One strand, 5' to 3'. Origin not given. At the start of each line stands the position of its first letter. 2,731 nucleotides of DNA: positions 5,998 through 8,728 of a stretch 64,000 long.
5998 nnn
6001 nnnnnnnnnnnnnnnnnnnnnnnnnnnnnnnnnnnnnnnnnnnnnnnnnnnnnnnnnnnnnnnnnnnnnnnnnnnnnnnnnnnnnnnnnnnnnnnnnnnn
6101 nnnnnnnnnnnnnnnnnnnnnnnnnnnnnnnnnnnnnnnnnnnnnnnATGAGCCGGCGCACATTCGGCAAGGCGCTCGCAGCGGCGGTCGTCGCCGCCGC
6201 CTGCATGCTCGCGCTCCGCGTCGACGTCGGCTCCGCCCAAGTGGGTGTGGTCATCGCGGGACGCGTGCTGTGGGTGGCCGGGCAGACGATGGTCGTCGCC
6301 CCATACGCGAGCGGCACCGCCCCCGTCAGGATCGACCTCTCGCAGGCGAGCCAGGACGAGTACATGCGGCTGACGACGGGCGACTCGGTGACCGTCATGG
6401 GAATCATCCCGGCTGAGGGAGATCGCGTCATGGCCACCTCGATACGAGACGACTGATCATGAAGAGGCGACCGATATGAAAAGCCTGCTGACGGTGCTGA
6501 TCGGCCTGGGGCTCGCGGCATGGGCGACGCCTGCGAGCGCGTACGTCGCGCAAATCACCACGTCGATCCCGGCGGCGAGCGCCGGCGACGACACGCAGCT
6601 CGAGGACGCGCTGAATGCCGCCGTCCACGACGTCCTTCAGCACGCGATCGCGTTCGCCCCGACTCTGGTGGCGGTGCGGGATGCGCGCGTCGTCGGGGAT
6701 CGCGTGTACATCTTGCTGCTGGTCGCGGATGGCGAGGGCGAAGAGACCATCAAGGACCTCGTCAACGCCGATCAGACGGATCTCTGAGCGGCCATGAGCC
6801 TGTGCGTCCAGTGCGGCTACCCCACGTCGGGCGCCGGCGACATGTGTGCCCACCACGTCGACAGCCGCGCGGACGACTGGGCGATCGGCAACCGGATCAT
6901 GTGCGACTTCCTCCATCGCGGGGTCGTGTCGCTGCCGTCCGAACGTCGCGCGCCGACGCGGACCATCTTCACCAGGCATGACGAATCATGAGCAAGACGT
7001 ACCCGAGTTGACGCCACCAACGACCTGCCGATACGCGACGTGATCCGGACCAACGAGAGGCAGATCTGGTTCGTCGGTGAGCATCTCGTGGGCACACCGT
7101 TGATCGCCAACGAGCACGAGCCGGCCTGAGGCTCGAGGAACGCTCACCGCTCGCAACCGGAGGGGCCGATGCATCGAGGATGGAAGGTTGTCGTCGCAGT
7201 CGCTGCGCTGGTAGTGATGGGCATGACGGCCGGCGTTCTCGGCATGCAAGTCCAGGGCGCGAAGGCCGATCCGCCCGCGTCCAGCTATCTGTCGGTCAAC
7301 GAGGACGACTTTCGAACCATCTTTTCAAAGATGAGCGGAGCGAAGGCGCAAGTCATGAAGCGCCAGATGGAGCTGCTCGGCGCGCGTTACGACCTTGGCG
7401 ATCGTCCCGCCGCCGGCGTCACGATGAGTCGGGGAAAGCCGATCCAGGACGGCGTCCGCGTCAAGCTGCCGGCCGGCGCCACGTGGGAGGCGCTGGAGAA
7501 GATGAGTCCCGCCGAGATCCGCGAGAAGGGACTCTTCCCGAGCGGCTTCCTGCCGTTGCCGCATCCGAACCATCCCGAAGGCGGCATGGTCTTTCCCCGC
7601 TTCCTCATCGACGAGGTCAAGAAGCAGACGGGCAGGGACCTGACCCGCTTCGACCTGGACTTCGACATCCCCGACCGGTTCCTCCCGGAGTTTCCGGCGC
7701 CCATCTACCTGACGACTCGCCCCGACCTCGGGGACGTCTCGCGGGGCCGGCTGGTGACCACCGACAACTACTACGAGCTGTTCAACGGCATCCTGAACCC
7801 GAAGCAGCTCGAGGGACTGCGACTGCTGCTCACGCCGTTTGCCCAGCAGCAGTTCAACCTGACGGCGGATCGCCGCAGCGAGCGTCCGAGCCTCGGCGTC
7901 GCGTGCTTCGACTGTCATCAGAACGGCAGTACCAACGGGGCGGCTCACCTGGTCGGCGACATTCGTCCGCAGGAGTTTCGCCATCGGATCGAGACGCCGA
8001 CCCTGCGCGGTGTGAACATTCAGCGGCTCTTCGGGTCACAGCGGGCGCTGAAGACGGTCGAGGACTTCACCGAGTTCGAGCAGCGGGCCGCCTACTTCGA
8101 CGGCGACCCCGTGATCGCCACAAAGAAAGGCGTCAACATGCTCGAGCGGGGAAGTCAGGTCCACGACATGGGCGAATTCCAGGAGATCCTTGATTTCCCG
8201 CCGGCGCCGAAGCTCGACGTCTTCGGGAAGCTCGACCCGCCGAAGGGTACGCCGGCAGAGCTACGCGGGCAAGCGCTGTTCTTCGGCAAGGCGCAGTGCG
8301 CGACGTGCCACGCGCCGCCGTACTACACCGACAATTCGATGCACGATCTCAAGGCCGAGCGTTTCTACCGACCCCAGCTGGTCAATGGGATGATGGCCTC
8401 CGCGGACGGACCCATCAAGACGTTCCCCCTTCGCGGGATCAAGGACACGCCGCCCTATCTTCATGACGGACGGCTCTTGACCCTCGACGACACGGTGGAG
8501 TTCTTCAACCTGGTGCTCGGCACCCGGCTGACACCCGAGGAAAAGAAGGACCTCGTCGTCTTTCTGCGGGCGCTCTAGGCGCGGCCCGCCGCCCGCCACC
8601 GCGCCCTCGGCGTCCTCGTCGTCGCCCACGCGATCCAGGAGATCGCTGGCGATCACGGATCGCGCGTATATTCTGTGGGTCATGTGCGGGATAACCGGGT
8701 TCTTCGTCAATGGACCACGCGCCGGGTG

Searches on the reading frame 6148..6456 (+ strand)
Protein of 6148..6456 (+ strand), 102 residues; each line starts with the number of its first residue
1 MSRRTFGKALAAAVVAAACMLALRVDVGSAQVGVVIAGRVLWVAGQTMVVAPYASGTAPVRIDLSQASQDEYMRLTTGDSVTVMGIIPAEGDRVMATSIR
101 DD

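Call 79: search_protein_families(library=pfam, proteins=[window:6148-6456:+], max_evalue=0.01)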
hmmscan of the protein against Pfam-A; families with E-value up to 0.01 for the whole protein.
window:6148-6456:+ (102 aa): 0 families

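Call 90: search_protein_families(library=ncbifam, proteins=[window:6148-6456:+], max_evalue=0.01)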
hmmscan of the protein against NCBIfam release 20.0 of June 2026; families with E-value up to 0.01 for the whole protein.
window:6148-6456:+ (102 aa): 2 families
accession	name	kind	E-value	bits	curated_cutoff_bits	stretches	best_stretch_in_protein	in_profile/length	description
NF040711.1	partner_SinI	subfamily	0.0053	16.3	165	1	4-84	2-85/299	SinI family autotransporter-associated protein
NF041525.1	HrpD5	equivalog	0.007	15.9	300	1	15-96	115-202/314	HrpD5 family protein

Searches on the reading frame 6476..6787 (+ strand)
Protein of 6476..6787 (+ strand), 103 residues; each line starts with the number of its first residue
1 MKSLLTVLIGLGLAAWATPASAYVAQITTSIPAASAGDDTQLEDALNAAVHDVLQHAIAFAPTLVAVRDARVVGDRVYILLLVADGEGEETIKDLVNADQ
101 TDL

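Call 3: search_protein_families(library=pfam, proteins=[window:6476-6787:+], max_evalue=0.1)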
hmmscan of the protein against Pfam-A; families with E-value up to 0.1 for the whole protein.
window:6476-6787:+ (103 aa): 1 family
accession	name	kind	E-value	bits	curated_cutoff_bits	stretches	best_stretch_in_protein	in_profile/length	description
PF00890.30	FAD_binding_2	-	0.048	13.3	20.4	1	12-73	203-266/414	FAD binding domain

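Call 4: search_protein_families(library=ncbifam, proteins=[window:6476-6787:+], max_evalue=0.1)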
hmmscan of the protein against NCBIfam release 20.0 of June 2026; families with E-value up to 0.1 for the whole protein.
window:6476-6787:+ (103 aa): 0 families

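Call 79: search_protein_families(library=pfam, proteins=[window:6476-6787:+], max_evalue=0.01)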
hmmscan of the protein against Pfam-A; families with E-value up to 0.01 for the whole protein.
window:6476-6787:+ (103 aa): 0 families

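Call 82: search_protein_families(library=padloc, proteins=[window:6476-6787:+], max_evalue=0.01)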
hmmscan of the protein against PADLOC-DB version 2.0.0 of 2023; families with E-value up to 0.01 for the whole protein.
window:6476-6787:+ (103 aa): 0 families

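Call 83: search_protein_families(library=phrogs, proteins=[window:6476-6787:+], max_evalue=0.01)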
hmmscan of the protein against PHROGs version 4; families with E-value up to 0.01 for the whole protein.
window:6476-6787:+ (103 aa): 0 families

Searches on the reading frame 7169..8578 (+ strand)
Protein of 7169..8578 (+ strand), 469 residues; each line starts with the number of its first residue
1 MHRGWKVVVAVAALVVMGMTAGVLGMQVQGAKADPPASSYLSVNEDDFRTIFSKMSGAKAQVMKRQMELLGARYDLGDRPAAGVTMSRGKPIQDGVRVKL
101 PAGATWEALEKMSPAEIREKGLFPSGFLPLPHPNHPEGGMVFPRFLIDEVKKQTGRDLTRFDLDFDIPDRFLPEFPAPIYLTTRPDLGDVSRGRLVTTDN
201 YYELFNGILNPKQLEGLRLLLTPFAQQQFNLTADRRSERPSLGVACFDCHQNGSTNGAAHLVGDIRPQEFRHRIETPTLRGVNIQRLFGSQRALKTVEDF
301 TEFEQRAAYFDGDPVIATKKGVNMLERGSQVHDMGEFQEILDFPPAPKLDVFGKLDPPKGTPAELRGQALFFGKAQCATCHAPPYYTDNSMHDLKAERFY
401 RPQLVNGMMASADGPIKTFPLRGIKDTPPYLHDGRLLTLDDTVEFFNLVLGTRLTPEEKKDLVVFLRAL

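Call 79: search_protein_families(library=pfam, proteins=[window:7169-8578:+], max_evalue=0.01)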
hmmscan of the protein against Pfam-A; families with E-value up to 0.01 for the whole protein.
window:7169-8578:+ (469 aa): 1 family
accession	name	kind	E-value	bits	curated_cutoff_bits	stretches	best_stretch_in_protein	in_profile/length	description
PF13442.11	Cytochrome_CBB3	-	0.0055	17.5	27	0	366-387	5-20/68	Cytochrome C oxidase, cbb3-type, subunit III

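Call 82: search_protein_families(library=padloc, proteins=[window:7169-8578:+], max_evalue=0.01)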
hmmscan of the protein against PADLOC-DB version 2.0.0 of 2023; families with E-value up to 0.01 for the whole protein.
window:7169-8578:+ (469 aa): 0 families

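Call 83: search_protein_families(library=phrogs, proteins=[window:7169-8578:+], max_evalue=0.01)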
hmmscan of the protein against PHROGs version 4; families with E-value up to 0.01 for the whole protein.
window:7169-8578:+ (469 aa): 0 families

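Call 90: search_protein_families(library=ncbifam, proteins=[window:7169-8578:+], max_evalue=0.01)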
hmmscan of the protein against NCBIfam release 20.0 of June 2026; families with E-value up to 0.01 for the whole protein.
window:7169-8578:+ (469 aa): 4 families
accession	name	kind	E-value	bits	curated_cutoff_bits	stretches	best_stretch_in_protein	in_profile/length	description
TIGR03791.1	TTQ_mauG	equivalog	1.3e-12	47.6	443.85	1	363-446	158-244/291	tryptophan tryptophylquinone biosynthesis enzyme MauG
TIGR03981.2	SAM_quin_mod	hypoth_equivalog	7.6e-09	34.9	340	1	361-445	264-357/411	His-Xaa-Ser system-associated MauG-like protein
TIGR04039.1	MXAN_0977_Heme2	hypoth_equivalog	2.6e-07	30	362.85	1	412-447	241-276/336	MbnH family di-heme enzyme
NF040606.1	CytoC_perox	subfamily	3.4e-05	23.2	150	0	416-441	426-451/524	di-heme-cytochrome C peroxidase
